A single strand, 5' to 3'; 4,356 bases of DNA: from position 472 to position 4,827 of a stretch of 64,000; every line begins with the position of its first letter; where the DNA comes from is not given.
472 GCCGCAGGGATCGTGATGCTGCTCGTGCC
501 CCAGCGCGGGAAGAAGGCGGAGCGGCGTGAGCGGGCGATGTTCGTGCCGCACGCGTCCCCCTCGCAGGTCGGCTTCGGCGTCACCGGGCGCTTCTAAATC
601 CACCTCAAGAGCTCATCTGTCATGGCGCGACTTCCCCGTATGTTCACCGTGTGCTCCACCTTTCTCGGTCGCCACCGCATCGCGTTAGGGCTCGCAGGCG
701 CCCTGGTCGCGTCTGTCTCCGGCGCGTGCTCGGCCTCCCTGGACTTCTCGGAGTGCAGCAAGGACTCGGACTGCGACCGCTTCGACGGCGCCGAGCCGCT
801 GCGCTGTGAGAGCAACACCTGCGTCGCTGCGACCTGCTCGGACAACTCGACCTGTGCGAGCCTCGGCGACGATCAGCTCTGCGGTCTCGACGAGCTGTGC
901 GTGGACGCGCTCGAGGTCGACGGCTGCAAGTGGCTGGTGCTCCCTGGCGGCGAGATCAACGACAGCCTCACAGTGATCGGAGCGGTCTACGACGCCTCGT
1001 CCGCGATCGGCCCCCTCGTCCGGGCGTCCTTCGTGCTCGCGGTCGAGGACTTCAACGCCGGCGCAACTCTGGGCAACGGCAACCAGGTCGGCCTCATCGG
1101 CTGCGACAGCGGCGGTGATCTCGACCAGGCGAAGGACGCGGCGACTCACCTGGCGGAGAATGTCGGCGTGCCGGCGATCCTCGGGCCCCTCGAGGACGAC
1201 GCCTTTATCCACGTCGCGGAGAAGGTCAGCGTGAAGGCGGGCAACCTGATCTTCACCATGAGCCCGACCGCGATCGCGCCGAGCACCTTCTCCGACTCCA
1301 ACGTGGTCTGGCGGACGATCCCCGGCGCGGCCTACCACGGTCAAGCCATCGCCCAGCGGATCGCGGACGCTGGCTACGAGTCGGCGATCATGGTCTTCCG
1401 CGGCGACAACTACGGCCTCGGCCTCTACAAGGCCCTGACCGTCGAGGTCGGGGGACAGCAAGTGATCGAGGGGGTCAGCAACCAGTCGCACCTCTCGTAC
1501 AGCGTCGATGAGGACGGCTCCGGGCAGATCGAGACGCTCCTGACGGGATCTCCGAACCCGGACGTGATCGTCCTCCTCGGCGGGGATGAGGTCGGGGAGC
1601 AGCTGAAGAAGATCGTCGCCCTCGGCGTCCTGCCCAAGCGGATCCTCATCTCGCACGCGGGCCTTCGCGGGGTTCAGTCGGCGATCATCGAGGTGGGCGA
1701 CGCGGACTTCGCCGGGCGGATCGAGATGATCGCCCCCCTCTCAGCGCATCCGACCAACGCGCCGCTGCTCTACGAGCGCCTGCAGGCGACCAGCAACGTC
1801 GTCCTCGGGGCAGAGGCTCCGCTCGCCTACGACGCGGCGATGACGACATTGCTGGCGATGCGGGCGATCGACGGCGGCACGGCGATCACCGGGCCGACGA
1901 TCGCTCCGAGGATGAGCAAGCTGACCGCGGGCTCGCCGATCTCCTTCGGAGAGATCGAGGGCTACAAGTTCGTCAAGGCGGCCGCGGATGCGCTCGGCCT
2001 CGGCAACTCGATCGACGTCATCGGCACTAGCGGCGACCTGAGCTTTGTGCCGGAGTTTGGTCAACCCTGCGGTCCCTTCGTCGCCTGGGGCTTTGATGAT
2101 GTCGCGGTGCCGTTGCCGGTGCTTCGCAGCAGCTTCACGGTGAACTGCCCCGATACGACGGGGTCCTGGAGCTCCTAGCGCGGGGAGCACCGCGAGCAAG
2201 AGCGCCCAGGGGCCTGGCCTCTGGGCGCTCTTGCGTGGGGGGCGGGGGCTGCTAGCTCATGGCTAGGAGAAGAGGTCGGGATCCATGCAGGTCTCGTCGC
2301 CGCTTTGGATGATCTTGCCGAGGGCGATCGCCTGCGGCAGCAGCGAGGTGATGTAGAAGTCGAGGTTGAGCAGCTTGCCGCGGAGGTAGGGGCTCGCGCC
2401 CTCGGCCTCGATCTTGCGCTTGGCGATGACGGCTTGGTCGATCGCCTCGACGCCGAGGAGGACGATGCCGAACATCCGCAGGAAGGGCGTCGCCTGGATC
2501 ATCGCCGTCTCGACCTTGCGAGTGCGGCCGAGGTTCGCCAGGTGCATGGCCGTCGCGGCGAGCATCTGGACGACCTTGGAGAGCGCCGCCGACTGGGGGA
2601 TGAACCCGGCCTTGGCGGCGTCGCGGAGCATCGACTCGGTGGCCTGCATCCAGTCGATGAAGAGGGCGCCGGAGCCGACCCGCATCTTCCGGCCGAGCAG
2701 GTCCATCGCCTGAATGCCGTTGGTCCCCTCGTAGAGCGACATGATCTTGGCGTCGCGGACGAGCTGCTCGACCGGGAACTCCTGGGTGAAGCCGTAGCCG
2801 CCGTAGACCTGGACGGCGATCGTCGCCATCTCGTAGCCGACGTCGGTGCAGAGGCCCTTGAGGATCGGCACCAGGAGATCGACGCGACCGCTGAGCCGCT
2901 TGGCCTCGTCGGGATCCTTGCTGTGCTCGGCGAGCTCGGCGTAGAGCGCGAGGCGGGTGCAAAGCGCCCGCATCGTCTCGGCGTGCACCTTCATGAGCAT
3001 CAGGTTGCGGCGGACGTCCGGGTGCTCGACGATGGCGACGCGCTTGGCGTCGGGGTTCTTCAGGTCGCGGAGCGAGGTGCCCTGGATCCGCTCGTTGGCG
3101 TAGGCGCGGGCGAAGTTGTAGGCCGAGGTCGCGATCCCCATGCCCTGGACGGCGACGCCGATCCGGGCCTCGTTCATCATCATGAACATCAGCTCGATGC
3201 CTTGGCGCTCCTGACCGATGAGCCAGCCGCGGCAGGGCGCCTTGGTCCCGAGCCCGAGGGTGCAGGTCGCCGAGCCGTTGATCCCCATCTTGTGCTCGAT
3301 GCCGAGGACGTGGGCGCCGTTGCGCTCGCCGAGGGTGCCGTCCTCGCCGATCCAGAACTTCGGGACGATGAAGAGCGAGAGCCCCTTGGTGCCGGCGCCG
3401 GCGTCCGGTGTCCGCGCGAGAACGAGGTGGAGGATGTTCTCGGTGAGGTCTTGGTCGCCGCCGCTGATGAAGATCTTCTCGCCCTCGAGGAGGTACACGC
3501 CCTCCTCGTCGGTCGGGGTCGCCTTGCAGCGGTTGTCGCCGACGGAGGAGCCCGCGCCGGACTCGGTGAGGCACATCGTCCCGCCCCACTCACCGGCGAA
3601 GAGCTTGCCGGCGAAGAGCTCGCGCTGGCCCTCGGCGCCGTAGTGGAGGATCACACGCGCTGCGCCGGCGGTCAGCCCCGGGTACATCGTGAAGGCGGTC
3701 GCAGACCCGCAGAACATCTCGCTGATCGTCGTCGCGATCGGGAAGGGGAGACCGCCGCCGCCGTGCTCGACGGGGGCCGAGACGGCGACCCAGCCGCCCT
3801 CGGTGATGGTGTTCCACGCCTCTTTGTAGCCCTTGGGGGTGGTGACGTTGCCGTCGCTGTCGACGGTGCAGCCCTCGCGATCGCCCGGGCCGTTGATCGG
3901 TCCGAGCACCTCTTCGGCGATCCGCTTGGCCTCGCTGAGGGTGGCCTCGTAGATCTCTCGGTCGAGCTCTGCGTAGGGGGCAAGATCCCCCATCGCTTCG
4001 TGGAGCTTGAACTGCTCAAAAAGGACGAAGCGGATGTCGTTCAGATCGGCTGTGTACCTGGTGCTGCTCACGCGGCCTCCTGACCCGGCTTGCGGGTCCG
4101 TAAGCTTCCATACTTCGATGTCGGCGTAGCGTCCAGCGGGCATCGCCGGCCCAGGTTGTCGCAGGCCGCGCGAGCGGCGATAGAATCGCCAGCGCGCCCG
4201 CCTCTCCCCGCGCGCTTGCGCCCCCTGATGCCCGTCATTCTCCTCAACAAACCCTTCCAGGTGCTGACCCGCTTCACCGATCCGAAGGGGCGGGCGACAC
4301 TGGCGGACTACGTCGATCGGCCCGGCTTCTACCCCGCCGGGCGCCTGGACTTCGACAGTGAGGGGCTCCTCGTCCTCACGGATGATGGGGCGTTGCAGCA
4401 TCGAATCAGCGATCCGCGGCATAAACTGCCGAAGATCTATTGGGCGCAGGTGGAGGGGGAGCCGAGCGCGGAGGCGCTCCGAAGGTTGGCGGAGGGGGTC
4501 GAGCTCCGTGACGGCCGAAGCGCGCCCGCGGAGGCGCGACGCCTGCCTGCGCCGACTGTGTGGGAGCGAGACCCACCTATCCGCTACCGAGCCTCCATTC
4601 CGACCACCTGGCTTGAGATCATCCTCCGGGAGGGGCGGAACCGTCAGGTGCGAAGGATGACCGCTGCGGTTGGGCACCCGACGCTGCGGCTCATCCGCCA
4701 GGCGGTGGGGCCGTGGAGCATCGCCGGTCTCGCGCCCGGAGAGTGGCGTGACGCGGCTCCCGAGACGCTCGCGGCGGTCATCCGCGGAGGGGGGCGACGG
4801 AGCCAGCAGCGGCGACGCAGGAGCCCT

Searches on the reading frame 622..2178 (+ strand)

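Call 86: search_protein_families(library=pfam, proteins=[window:622-2178:+], max_evalue=0.0001)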
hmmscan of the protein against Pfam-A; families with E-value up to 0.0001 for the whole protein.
window:622-2178:+ (518 aa): 2 families
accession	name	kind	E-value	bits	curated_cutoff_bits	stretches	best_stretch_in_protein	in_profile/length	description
PF13458.12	Peripla_BP_6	-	9e-14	52.3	31.7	1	119-435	4-312/343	Periplasmic binding protein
PF01094.35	ANF_receptor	-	2.1e-11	43.9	25.4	1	134-343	3-210/353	Receptor family ligand binding region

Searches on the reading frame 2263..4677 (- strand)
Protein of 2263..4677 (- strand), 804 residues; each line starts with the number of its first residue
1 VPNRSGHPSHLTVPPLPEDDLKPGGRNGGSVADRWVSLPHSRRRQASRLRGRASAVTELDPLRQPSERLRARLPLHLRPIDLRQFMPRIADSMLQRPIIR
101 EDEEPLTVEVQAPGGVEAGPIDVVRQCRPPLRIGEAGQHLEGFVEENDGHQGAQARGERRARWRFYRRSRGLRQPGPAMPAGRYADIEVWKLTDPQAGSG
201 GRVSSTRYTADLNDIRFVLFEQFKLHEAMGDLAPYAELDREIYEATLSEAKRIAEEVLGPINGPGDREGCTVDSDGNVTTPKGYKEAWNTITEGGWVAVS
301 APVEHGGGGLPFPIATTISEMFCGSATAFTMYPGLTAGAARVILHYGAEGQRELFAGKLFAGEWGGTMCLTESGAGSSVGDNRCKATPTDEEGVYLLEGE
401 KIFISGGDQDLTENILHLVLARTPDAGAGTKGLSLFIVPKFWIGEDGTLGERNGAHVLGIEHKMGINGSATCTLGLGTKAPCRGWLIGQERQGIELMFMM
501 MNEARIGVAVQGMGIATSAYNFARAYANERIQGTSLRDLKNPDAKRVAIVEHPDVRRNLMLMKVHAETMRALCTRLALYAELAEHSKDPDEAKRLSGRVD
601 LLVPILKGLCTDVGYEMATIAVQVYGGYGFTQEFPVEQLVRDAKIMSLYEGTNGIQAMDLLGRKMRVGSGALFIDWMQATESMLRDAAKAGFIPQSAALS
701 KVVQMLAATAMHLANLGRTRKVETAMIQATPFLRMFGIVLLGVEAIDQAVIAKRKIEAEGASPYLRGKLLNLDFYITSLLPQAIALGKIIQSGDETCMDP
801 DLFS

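Call 86: search_protein_families(library=pfam, proteins=[window:2263-4677:-], max_evalue=0.0001)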
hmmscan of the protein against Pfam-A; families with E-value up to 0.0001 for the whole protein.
window:2263-4677:- (804 aa): 6 families
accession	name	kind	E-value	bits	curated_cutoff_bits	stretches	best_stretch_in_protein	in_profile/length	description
PF00441.29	Acyl-CoA_dh_1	-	4.3e-22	79.3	22.4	1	492-660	2-145/150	Acyl-CoA dehydrogenase, C-terminal domain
PF12806.12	Acyl-CoA_dh_C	-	1.1e-20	74.4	30.3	1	688-799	10-122/124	Acetyl-CoA dehydrogenase C-terminal like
PF02770.24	Acyl-CoA_dh_M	-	6.2e-11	42.8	33.3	1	368-474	2-92/97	Acyl-CoA dehydrogenase, middle domain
PF08028.16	Acyl-CoA_dh_2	-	4.3e-08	33.9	22.7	1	507-653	2-133/134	Acyl-CoA dehydrogenase, C-terminal domain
PF22924.1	ACOX_C_alpha1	-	3.7e-07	30.5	27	1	500-655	3-159/169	Acyl-CoA oxidase, C-alpha1 domain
PF02771.21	Acyl-CoA_dh_N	-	4.4e-07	30.7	22.9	1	285-363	34-113/113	Acyl-CoA dehydrogenase, N-terminal domain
